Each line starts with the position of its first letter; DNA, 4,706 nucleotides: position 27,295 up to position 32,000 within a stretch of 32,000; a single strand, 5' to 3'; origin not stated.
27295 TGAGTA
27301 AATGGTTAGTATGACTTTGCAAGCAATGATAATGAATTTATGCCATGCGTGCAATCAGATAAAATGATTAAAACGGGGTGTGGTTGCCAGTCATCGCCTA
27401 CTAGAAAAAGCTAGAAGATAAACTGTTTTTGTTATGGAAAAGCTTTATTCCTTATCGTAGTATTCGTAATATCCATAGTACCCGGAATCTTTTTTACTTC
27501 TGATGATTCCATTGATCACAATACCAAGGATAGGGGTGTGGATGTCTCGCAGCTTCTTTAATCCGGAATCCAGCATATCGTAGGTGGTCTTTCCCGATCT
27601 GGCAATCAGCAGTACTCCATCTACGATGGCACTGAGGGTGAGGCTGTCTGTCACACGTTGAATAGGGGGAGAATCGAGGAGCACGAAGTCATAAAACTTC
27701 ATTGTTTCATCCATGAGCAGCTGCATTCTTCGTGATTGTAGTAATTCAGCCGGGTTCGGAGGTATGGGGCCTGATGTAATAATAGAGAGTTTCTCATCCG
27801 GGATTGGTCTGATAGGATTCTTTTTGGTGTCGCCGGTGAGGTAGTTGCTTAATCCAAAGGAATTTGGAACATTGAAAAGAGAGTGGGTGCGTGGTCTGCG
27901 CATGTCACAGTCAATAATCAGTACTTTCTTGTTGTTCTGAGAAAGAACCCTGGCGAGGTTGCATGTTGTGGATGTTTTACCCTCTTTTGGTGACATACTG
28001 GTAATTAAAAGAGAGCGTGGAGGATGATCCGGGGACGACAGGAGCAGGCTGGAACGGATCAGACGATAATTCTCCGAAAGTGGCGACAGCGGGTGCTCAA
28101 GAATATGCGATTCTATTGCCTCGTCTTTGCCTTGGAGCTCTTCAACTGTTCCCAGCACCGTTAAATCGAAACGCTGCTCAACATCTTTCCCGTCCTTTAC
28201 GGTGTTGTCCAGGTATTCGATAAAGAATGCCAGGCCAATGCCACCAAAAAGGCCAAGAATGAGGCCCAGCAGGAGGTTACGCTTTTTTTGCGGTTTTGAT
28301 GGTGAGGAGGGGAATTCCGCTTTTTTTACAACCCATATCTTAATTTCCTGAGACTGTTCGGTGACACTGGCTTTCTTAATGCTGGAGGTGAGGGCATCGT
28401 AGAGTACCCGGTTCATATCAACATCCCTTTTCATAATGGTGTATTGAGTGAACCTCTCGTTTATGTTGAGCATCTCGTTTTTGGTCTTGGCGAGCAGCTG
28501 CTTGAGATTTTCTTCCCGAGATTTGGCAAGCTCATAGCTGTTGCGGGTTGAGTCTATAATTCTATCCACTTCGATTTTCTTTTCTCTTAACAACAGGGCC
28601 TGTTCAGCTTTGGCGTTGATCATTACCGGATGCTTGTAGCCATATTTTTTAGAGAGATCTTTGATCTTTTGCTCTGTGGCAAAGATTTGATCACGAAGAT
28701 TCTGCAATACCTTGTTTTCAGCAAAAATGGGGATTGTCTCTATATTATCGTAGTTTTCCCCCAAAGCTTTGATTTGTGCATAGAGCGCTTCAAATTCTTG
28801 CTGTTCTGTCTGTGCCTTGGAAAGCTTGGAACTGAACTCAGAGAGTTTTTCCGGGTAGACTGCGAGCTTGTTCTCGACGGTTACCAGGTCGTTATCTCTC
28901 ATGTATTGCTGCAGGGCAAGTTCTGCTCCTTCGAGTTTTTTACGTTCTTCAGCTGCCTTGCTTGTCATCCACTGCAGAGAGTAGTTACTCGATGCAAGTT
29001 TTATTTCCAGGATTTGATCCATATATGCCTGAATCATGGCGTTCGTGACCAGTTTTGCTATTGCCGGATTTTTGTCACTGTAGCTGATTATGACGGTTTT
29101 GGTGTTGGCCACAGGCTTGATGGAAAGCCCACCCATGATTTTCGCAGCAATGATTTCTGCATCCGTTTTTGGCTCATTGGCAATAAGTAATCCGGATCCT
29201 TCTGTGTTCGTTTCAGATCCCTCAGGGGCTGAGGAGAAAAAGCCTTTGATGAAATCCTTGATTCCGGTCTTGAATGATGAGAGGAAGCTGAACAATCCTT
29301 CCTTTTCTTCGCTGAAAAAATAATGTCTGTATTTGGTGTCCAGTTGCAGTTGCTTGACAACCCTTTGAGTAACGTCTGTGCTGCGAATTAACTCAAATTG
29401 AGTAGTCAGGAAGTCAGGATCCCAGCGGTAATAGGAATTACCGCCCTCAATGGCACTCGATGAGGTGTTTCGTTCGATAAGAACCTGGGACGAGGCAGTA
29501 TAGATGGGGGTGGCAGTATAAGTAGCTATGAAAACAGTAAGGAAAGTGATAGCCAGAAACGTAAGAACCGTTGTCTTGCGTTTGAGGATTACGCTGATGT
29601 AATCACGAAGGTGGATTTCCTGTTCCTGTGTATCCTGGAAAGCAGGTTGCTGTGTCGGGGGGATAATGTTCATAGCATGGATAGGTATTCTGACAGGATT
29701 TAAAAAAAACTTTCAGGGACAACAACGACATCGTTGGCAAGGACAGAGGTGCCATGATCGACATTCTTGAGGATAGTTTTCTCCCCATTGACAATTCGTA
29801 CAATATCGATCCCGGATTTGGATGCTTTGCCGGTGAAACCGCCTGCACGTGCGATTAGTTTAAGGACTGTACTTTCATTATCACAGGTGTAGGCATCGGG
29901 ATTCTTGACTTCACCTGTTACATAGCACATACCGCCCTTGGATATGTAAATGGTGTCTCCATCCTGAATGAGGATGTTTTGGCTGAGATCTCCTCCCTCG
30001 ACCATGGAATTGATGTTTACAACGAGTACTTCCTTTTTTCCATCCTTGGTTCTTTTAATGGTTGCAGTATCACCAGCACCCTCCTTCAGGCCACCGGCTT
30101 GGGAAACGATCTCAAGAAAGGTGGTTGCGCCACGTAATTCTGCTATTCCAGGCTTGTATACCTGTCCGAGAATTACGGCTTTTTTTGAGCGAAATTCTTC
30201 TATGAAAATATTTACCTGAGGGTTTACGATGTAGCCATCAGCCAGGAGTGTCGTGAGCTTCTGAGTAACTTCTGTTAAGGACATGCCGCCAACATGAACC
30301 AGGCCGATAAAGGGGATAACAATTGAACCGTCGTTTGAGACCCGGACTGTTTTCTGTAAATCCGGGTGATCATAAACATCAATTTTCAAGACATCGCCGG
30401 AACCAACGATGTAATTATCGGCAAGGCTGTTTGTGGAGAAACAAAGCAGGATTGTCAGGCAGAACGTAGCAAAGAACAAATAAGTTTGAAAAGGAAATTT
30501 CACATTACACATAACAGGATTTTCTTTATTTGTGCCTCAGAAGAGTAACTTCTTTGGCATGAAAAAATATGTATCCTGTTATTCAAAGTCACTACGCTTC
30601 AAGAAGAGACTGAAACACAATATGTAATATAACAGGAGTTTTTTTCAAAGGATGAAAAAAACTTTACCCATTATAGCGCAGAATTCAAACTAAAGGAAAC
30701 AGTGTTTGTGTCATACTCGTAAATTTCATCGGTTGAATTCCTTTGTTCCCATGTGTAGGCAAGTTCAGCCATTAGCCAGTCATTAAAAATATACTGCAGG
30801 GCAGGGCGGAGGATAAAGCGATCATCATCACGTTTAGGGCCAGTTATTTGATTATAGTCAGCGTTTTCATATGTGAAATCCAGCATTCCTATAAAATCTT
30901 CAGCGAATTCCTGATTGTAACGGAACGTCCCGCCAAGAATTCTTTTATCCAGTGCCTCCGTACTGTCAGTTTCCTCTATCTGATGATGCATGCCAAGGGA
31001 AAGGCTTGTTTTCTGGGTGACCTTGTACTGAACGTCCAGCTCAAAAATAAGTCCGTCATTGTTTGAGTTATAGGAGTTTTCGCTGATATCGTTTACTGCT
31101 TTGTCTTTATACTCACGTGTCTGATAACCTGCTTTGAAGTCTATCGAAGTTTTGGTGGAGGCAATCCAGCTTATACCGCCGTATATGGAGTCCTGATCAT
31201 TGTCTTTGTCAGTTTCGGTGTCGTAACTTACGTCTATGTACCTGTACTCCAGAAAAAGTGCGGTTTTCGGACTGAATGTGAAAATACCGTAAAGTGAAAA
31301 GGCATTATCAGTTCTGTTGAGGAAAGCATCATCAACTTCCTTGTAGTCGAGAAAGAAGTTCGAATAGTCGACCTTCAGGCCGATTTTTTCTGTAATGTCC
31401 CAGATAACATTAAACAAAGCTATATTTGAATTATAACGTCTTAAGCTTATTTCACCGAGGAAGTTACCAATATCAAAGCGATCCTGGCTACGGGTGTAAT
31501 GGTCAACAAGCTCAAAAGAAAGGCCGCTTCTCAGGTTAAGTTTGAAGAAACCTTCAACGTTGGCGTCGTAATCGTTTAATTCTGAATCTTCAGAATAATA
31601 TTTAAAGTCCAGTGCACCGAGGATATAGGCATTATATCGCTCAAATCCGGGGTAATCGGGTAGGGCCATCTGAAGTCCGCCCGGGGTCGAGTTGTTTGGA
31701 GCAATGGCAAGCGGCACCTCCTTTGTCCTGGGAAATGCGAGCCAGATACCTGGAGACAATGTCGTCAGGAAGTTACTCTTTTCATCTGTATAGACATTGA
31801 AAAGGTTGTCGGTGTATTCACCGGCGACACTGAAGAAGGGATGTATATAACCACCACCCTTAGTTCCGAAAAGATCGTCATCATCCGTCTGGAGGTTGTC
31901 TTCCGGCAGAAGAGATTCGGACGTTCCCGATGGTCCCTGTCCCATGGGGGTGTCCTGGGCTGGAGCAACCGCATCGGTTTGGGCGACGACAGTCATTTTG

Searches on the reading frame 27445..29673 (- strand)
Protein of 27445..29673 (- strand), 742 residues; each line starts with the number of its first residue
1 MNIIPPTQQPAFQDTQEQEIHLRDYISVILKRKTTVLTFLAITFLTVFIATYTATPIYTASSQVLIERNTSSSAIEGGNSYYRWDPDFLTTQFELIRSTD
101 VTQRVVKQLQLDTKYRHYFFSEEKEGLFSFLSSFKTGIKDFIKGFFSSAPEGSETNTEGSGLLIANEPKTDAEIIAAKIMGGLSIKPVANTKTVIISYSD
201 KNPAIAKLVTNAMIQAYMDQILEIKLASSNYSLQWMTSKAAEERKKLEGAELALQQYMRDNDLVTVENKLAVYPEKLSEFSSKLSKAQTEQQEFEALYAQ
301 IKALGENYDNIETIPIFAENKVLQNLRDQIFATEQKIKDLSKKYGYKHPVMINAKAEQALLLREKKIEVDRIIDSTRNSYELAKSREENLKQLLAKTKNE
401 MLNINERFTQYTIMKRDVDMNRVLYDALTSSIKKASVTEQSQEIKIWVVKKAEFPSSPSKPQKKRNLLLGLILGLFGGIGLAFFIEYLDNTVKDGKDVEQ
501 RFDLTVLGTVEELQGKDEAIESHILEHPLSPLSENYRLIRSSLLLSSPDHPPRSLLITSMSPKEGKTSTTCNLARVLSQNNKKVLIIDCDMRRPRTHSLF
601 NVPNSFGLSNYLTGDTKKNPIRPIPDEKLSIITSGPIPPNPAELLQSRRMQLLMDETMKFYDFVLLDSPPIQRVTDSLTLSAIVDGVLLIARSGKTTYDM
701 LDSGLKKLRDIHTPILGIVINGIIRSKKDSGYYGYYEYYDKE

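Call 9: search_protein_families(library=pfam, proteins=[window:27445-29673:-], max_evalue=0.001)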
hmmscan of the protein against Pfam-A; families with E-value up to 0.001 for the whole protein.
window:27445-29673:- (742 aa): 6 families
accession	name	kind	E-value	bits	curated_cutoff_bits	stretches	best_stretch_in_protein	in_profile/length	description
PF13807.11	GNVR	-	4e-11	43.1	27.7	1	414-484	9-79/82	G-rich domain on putative tyrosine kinase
PF02706.20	Wzz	-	3.9e-09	37.1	25.5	1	19-109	2-91/91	Chain length determinant protein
PF13614.12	AAA_31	-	1.7e-08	35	27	1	565-681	14-138/177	AAA domain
PF01656.29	CbiA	-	2e-08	34.7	25.4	1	556-717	2-107/125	CobQ/CobB/MinD/ParA nucleotide binding domain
PF10609.15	ParA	-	1.9e-06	27.9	27.1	1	565-721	16-173/246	NUBPL iron-transfer P-loop NTPase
PF13500.12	AAA_26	-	0.00041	20.7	27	0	553-584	1-32/198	AAA domain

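Call 10: search_protein_families(library=ncbifam, proteins=[window:27445-29673:-], max_evalue=0.001)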
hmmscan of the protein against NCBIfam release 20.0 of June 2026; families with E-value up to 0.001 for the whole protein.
window:27445-29673:- (742 aa): 16 families
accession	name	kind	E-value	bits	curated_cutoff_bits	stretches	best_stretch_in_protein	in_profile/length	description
TIGR01005.1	eps_transp_fam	subfamily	1.4e-66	225.2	411.7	1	17-741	1-734/754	exopolysaccharide transport protein family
TIGR03017.1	EpsF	equivalog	2e-62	211.4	422.75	2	176-510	116-443/444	chain length determinant protein EpsF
NF008568.0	PRK11519.1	equivalog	3.6e-60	204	1068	2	365-739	326-714/720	tyrosine-protein kinase Wzc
NF007350.0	PRK09841.1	equivalog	2.9e-55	187.7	1248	1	414-738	375-720/726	tyrosine-protein kinase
TIGR01007.1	eps_fam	subfamily_domain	5.7e-50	169.7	108.05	1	534-736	1-203/204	polysaccharide biosynthesis tyrosine autokinase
TIGR03007.1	pepcterm_ChnLen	equivalog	7.6e-36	123.4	278.85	1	170-517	100-467/498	XrtA system polysaccharide chain length determinant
TIGR03029.1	EpsG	equivalog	2.5e-34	118.7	313.8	1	502-721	51-273/274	chain length determinant protein tyrosine kinase EpsG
TIGR03018.1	pepcterm_TyrKin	hypoth_equivalog_domain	3.7e-34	117.9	230.65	1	526-721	5-207/207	XrtA-associated tyrosine autokinase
TIGR01006.1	polys_exp_MPA1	subfamily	2.9e-18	66.1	296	2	446-513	157-224/226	CspC family polysaccharide chain length determinant protein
NF047398.1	AAA_KGGVGR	domain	5.9e-06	26.7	90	1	565-619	15-72/190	KGGVGR-motif variant AAA ATPase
TIGR01969.1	minD_arch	subfamily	6.3e-06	25.6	201.75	1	562-728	10-175/251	cell division ATPase MinD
TIGR03371.1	cellulose_yhjQ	equivalog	2e-05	24.2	157.85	1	557-722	6-177/246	cellulose biosynthesis protein BcsQ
TIGR01968.1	minD_bact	equivalog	0.00012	21.5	212.9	0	555-669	4-120/261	septum site-determining protein MinD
NF009701.0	PRK13230.1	subfamily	0.00032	19.8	350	1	565-599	13-47/291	nitrogenase reductase-like protein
NF041546.1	ParA_partition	equivalog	0.00037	20.1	180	0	565-591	12-38/203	ParA family partition ATPase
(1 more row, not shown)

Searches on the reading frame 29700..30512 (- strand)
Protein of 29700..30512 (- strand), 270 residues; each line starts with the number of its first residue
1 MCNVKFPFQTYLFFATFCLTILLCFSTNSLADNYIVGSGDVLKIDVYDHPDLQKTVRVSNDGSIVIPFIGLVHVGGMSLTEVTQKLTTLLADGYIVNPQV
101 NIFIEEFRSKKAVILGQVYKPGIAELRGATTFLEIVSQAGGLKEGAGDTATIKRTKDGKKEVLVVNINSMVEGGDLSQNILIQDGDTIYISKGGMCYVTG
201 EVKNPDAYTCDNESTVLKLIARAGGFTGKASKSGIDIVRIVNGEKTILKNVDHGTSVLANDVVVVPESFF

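Call 9: search_protein_families(library=pfam, proteins=[window:29700-30512:-], max_evalue=0.001)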
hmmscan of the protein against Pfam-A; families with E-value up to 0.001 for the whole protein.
window:29700-30512:- (270 aa): 3 families
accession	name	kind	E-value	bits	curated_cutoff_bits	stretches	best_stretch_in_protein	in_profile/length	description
PF02563.21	Poly_export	-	8.3e-23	80.8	28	1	31-104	4-76/77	Polysaccharide biosynthesis/export protein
PF22461.2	SLBB_2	-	9.1e-20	71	27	2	110-190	1-79/79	SLBB domain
PF10531.15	SLBB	-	1.2e-19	70.3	27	2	197-245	3-50/55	SLBB domain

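Call 10: search_protein_families(library=ncbifam, proteins=[window:29700-30512:-], max_evalue=0.001)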
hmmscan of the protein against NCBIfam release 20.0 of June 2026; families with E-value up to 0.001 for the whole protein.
window:29700-30512:- (270 aa): 4 families
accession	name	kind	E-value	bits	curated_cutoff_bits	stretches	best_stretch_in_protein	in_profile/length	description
TIGR03028.1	EpsE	equivalog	1.4e-53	181.7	262.65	1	33-270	1-239/239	polysaccharide export protein EpsE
TIGR03027.2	pepcterm_export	equivalog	1.5e-36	125.6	180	2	33-192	2-166/169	XrtA/PEP-CTERM system exopolysaccharide export protein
NF011658.0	PRK15078.1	subfamily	3.8e-34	118.1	333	1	33-245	84-308/380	polysaccharide export protein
NF041843.1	EpsY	equivalog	3.3e-24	85.3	320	2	31-161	50-180/211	exopolysaccharide export protein EpsY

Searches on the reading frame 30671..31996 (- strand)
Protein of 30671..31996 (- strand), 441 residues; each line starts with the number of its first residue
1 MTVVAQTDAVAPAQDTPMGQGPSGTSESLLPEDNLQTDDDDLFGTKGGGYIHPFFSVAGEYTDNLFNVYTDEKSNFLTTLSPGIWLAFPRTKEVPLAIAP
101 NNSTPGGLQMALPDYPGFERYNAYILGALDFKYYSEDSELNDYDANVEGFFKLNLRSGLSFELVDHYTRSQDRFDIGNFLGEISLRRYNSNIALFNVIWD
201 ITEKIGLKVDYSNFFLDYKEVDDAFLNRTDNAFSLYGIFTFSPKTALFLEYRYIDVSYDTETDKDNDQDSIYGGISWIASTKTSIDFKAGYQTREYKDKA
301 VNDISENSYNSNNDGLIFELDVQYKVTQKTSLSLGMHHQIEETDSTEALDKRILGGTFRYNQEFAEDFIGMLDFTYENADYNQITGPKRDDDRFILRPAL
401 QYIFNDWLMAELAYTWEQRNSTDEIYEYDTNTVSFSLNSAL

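Call 9: search_protein_families(library=pfam, proteins=[window:30671-31996:-], max_evalue=0.001)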
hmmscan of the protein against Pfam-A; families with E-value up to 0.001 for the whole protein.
window:30671-31996:- (441 aa): 3 families
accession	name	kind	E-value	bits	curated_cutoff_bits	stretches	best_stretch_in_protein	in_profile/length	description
PF10082.15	BBP2_2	-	1.5e-19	70.6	23.7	1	119-437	54-374/378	Putative beta-barrel porin 2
PF10677.15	DUF2490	-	7e-06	26.3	29.8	0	361-422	10-71/186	Protein of unknown function (DUF2490)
PF13505.12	OMP_b-brl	-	0.00015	22.4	28.7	0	205-338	24-152/175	Outer membrane protein beta-barrel domain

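Call 10: search_protein_families(library=ncbifam, proteins=[window:30671-31996:-], max_evalue=0.001)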
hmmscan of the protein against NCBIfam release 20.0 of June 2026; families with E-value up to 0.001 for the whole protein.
window:30671-31996:- (441 aa): 2 families
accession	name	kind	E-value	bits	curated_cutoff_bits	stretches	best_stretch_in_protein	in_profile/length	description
TIGR03014.2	EpsL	equivalog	9.7e-16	57.7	275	1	193-438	135-382/385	XrtB/PEP-CTERM-associated polysaccharide biosynthesis outer membrane protein EpsL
TIGR03016.1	pepcterm_hypo_1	hypoth_equivalog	2e-13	50.2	90.85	1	324-438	355-474/477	TIGR03016 family PEP-CTERM system-associated outer membrane protein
